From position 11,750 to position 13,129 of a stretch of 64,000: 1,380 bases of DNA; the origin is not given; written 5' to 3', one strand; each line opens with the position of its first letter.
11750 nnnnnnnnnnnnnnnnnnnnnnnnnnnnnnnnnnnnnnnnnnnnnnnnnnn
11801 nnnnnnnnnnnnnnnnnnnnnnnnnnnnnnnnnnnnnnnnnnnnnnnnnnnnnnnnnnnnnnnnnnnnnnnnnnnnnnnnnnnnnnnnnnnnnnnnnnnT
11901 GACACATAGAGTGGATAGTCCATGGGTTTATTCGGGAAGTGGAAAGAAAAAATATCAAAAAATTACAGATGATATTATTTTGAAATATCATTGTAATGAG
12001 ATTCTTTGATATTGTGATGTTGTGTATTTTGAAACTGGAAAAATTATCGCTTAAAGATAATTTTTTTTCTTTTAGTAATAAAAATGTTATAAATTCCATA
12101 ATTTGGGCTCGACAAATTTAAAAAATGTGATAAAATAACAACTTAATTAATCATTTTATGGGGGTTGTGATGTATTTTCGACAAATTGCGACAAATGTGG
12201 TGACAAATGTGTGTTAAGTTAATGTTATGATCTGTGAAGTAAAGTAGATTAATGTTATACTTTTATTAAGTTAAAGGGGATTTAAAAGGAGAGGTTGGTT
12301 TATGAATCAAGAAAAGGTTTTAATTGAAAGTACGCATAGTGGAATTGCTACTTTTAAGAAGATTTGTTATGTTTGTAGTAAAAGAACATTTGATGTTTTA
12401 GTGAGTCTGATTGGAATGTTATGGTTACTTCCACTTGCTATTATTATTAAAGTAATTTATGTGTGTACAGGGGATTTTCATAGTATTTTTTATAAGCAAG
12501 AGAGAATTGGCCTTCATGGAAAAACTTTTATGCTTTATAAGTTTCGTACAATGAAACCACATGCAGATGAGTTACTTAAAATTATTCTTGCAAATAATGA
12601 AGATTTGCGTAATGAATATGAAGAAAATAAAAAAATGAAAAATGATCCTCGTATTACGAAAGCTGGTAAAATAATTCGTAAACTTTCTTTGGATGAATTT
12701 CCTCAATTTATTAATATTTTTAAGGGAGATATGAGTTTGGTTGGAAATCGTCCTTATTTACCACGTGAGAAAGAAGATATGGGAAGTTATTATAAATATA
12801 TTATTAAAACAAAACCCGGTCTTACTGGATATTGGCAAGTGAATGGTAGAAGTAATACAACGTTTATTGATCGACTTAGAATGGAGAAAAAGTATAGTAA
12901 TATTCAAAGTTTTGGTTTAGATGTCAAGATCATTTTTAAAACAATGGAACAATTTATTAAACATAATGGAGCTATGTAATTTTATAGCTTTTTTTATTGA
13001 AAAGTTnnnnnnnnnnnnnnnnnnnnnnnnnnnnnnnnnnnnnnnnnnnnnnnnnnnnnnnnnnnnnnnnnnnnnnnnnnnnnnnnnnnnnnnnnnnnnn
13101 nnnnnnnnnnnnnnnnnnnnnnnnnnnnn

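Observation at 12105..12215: Helically phased GACAAAT direct-repeat array in the leader of the polysaccharide operon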

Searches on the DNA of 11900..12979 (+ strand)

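Call 20: search_rna_families(source=window, start=11900, end=12500, threshold=evalue, max_evalue=10)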
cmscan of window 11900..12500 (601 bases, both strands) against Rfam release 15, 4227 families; matches with E-value up to 10: 3.
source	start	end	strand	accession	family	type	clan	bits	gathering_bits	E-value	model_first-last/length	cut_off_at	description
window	12301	12330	-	RF01338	CRISPR-DR25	Gene; CRISPR;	CL00014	15.3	36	6.2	1-25/25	no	CRISPR RNA direct repeat element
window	12476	12489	+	RF00184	PVX_3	Cis-reg;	-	13.5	42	3.7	37-50/54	no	Potato virus X cis-acting regulatory element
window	11917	11976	+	RF00612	SNORD75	Gene; snRNA; snoRNA; CD-box;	-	12.7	50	5.5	1-62/62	no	Small nucleolar RNA SNORD75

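Call 67: search_rna_families(source=L035, start=3700, end=4100, threshold=evalue, max_evalue=10, show_alignments=2)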
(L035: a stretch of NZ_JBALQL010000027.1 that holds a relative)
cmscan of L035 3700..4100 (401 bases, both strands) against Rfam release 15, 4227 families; matches with E-value up to 10: 2.
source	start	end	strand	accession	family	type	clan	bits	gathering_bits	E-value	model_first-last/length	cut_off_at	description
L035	3931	4043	+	RF01866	ceN33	Gene; snRNA; snoRNA; CD-box;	-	16.9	75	0.52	1-118/118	no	C. elegans snoRNA ceN33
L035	3970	4036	+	RF02407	snoR122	Gene; snRNA; snoRNA; CD-box;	-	15.8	36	4.4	1-74/74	no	Small nucleolar RNA snoR122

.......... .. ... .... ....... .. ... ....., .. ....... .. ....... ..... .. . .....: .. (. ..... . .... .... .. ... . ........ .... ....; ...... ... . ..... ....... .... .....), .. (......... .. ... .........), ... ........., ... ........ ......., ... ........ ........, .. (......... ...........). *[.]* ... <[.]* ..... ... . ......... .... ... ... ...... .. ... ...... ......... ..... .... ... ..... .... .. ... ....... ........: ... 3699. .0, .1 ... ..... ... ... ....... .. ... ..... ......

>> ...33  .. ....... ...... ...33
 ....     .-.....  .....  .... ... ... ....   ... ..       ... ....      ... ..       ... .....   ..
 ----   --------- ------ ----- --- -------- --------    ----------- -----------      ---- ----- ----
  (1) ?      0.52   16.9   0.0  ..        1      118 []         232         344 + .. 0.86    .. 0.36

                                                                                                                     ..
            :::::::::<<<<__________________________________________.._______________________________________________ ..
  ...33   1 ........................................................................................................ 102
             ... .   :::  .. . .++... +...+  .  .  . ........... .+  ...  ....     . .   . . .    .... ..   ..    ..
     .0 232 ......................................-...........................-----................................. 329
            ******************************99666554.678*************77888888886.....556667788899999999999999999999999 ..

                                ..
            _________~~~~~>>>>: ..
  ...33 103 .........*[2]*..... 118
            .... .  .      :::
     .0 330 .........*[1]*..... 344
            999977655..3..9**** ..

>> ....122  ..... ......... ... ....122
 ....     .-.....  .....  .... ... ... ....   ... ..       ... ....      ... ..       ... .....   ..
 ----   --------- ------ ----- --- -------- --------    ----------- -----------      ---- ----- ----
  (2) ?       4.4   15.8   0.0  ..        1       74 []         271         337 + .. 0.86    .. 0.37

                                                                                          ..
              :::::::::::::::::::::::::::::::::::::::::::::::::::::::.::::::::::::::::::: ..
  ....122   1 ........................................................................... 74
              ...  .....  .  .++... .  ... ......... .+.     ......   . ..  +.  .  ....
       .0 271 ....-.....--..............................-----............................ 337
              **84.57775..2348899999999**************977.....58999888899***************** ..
